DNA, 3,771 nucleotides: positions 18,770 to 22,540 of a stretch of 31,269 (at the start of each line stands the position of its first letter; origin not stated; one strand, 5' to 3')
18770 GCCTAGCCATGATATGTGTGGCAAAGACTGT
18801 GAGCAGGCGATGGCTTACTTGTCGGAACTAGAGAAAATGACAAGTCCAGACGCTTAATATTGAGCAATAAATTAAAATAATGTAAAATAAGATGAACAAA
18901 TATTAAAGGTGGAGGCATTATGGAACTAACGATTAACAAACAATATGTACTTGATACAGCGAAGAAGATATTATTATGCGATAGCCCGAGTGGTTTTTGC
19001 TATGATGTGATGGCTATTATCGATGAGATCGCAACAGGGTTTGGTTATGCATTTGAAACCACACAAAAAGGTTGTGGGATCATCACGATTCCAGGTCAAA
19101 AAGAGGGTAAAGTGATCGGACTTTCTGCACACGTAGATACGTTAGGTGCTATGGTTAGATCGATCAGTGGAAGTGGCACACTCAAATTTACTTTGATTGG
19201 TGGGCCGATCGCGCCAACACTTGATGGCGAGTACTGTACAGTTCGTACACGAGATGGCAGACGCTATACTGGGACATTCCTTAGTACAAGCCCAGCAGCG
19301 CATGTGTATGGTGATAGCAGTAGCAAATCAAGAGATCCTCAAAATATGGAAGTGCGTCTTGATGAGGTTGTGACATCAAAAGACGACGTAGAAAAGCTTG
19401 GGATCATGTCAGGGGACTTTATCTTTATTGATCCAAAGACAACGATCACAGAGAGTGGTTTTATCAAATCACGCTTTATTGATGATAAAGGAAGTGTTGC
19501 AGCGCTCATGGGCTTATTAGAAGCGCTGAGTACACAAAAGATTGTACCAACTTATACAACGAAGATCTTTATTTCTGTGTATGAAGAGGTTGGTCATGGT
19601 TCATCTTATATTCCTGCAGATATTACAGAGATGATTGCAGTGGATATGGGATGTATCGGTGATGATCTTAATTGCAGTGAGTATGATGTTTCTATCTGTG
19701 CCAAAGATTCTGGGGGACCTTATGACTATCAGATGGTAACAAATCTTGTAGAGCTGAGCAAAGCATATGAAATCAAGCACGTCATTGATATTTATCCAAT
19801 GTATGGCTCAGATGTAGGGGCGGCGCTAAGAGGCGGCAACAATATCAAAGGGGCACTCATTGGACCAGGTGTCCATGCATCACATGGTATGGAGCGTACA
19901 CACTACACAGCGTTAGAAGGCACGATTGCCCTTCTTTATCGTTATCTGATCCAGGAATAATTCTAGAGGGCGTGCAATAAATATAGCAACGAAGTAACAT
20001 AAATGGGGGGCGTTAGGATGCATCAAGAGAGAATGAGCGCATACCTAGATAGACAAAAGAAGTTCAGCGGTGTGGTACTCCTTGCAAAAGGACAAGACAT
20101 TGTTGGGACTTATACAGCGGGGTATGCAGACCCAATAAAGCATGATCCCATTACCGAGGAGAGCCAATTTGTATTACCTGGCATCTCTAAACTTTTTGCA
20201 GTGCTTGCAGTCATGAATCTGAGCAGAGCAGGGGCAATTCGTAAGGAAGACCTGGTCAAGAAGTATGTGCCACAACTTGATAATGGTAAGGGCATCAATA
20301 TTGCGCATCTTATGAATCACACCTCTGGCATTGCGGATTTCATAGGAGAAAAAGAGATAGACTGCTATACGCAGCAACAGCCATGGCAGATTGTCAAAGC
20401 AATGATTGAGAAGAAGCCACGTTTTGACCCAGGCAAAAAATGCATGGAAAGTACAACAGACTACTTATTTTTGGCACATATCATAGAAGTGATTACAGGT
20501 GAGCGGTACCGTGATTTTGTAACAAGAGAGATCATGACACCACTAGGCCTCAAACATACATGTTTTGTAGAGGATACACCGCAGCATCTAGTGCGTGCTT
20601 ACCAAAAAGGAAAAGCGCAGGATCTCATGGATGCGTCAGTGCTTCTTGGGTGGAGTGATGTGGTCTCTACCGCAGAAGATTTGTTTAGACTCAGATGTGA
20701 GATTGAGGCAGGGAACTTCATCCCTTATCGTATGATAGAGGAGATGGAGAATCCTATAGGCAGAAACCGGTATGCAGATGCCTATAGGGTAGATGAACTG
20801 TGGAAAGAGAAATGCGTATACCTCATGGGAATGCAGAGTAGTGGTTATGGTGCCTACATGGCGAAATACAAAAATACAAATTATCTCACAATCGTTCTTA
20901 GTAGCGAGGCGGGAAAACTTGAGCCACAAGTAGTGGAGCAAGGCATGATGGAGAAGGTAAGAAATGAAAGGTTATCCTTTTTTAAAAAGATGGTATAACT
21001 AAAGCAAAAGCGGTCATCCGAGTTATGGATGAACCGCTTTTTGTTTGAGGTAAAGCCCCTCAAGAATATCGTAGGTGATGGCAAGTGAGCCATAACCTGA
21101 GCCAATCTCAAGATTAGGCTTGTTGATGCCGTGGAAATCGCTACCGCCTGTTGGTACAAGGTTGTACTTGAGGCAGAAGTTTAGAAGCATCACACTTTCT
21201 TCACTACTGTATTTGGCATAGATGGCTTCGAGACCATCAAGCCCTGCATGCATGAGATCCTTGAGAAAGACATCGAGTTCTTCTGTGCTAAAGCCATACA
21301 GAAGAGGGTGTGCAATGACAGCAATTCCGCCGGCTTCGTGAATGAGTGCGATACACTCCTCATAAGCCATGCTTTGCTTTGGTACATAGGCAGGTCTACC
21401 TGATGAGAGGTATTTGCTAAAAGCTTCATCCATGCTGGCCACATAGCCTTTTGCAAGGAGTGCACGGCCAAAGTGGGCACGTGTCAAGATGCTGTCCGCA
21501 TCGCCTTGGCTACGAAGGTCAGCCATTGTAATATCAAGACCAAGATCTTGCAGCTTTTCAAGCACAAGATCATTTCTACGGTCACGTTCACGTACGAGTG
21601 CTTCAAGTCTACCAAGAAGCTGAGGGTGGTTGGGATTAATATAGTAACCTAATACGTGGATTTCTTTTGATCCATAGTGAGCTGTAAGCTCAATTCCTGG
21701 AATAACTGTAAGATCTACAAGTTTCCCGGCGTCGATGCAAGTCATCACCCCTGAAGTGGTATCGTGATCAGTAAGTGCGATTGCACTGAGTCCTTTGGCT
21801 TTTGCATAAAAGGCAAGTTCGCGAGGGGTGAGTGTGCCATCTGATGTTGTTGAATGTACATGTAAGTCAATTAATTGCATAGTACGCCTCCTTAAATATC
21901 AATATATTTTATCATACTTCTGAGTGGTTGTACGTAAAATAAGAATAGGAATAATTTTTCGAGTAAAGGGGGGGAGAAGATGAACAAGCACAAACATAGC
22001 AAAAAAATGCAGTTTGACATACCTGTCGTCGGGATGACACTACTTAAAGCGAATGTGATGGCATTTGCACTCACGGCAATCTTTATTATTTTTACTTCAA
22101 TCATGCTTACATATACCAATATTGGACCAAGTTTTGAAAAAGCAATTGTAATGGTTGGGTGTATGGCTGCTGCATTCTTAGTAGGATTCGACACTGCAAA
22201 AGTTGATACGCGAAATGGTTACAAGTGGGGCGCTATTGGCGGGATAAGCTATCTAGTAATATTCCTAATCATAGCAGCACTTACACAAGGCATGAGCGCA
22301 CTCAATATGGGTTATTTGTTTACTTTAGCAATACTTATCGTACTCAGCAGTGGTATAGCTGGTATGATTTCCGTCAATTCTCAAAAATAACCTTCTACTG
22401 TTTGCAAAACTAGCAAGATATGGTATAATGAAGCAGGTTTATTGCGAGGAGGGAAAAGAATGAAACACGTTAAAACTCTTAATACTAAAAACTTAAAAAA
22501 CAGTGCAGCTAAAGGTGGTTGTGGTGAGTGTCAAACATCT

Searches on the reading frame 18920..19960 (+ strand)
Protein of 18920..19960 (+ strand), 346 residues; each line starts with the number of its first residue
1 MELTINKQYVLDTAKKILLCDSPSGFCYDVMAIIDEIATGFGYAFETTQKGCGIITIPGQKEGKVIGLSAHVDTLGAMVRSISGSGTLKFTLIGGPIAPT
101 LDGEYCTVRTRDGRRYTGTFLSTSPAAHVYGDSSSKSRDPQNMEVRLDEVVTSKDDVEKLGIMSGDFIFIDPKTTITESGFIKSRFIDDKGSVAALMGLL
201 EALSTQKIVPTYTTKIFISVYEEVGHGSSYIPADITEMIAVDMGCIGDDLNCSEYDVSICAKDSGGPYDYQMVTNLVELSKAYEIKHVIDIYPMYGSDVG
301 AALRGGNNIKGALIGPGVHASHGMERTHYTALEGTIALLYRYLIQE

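Call 23: search_protein_families(library=ncbifam, proteins=[window:18920-19960:+], max_evalue=0.00001)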
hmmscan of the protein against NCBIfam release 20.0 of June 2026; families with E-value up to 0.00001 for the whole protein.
window:18920-19960:+ (346 aa): 5 families
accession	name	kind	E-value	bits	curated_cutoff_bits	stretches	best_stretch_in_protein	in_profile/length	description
TIGR03106.1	trio_M42_hydro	equivalog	1.1e-79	267.9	397.75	1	7-345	2-341/343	osmoprotectant NAGGN system M42 family peptidase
TIGR03107.1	glu_aminopep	equivalog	2.1e-15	56.5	469.7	1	15-229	5-217/350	glutamyl aminopeptidase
NF007367.0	PRK09864.1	equivalog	5.9e-13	48.3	569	1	47-233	37-216/356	aminopeptidase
NF007421.0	PRK09961.1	equivalog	3.2e-09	36.1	412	1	51-323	41-309/345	aminopeptidase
NF040822.1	lys_aminopep_Arch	equivalog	4.2e-08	32.6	700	1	27-228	18-212/345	lysyl aminopeptidase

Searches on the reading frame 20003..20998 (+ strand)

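Call 23: search_protein_families(library=ncbifam, proteins=[window:20003-20998:+], max_evalue=0.00001)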
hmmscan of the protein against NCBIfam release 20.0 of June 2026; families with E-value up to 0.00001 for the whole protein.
window:20003-20998:+ (331 aa): 23 families
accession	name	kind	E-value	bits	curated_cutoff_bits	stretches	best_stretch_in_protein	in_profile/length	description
NF007943.0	PRK10662.1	equivalog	1.9e-13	49.8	266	1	40-229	69-265/380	D-alanyl-D-alanine-carboxypeptidase/endopeptidase AmpH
NF002968.0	PRK03642.1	equivalog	2.2e-12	46.5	385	1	51-188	93-242/432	penicillin binding protein PBP4B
NF009622.0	PRK13128.1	equivalog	4.5e-12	45.2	443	1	17-193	19-197/518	D-aminopeptidase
NF012173.1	CMY2-MIR-ACT-EC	exception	2.9e-11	42.8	680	1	26-207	52-230/380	CMY2/MIR/ACT/EC family class C beta-lactamase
NF033085.1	bla_class_C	equivalog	9.9e-11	41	415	1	24-207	26-202/356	class C beta-lactamase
NF000185.2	BlaEC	exception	9.6e-10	37.9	850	1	15-229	35-248/377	BlaEC family class C beta-lactamase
NF052559.1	MthAcHydAcmB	equivalog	2.5e-09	36.4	550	1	35-199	39-226/391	methyl acetate hydrolase AcmB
NF038238.1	blaBUT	exception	2.6e-09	36.7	850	1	36-226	62-251/383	BUT family class C beta-lactamase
NF000191.1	CMY2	exception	3.7e-09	35.8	800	1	35-202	59-221/381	CMY-2 family class C beta-lactamase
NF000385.4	blaACT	exception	4.8e-09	35.7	810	1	34-207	58-230/380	ACT family cephalosporin-hydrolyzing class C beta-lactamase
NF045671.1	blaPNC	exception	1.9e-08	33.6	750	1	27-270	70-310/401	PNC family class C beta-lactamase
NF038366.1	blaSFDC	exception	5.2e-08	32.4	840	1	26-207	52-230/382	SFDC family class C beta-lactamase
NF038089.1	blaYRC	exception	7.7e-08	31.7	870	1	26-207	52-230/381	YRC family class C beta-lactamase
NF040478.1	blaLAQ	exception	1.1e-07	31.2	850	1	23-209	46-231/380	LAQ family class C beta-lactamase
NF038269.1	lipase_LipE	equivalog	1.6e-07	30.8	750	1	43-189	73-223/407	lipase LipE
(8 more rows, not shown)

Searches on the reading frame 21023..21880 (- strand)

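Call 3: search_protein_families(library=ncbifam, proteins=[window:21023-21880:-], max_evalue=0.01)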
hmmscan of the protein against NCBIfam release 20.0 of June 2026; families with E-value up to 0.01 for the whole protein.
window:21023-21880:- (285 aa): 14 families
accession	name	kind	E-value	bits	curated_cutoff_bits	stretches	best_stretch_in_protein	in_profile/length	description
NF041577.1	nside_bi_sphtase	equivalog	3.6e-61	206.7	400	1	1-261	1-261/276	3',5'-nucleoside bisphosphate phosphatase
NF047791.1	RNaseRnm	equivalog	1.7e-55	188.2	375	1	3-260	2-259/275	RNase RNM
NF041661.1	Cycl_ph_dihydrol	equivalog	2.5e-29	102.4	500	1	5-251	1-245/259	phosphoribosyl 1,2-cyclic phosphate 1,2-diphosphodiesterase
NF038032.1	CehA_McbA_metalo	domain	5.4e-16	58.9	80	1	4-70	5-72/315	CehA/McbA family metallohydrolase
NF004981.0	PRK06361.1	equivalog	5.5e-11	42.2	117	1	4-75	2-80/217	histidinol phosphate phosphatase domain-containing protein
NF045780.1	TrlF_fam_ATP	equivalog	5.8e-09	35.2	350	1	5-80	9-96/944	TrlF family AAA-like ATPase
NF004225.0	PRK05672.1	subfamily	2e-06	26.1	939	1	4-101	7-107/1047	error-prone DNA polymerase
NF005928.0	PRK07945.1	equivalog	0.00014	21.3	250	1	5-54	101-150/337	PHP domain-containing protein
NF006375.0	PRK08609.1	equivalog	0.00015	20.5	426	1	5-49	338-382/571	DNA polymerase/3'-5' exonuclease PolX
NF004226.0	PRK05673.1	equivalog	0.00023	19.1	1002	1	2-70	5-75/1146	DNA polymerase III subunit alpha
NF001688.0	PRK00448.1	equivalog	0.00056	17.5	873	1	4-67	339-404/1445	PolC-type DNA polymerase III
TIGR00594.1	polc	superfamily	0.0034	15.5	434.35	1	4-74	2-74/1022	DNA polymerase III subunit alpha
TIGR01405.1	polC_Gram_pos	equivalog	0.0076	14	1043.45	1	4-66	105-169/1211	DNA polymerase III subunit alpha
NF005298.0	PRK06826.1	equivalog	0.0092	13.7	1260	0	2-69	4-73/1151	DNA polymerase III subunit alpha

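Call 4: search_protein_families(library=pfam, proteins=[window:21023-21880:-], max_evalue=0.01)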
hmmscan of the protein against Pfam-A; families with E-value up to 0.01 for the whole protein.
window:21023-21880:- (285 aa): 2 families
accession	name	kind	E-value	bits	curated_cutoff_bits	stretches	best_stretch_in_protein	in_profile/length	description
PF02811.25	PHP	-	6.4e-11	43.3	26.4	1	5-88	1-71/164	PHP domain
PF19799.5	DUF6282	-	0.0073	16.5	26.8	0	3-71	2-72/196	Family of unknown function (DUF6282)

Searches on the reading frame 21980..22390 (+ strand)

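Call 3: search_protein_families(library=ncbifam, proteins=[window:21980-22390:+], max_evalue=0.01)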
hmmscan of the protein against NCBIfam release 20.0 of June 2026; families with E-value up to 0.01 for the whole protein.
window:21980-22390:+ (136 aa): 1 family
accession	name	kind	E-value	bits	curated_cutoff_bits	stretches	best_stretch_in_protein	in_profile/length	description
TIGR04086.1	TIGR04086_membr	hypoth_equivalog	6.7e-15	55.2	30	1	21-133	3-114/115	TIGR04086 family membrane protein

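Call 4: search_protein_families(library=pfam, proteins=[window:21980-22390:+], max_evalue=0.01)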
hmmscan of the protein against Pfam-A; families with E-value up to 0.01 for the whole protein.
window:21980-22390:+ (136 aa): 1 family
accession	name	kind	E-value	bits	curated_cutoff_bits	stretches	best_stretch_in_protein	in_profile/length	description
PF12670.12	DUF3792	-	2.7e-13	50.5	31.3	1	20-131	4-115/115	Protein of unknown function (DUF3792)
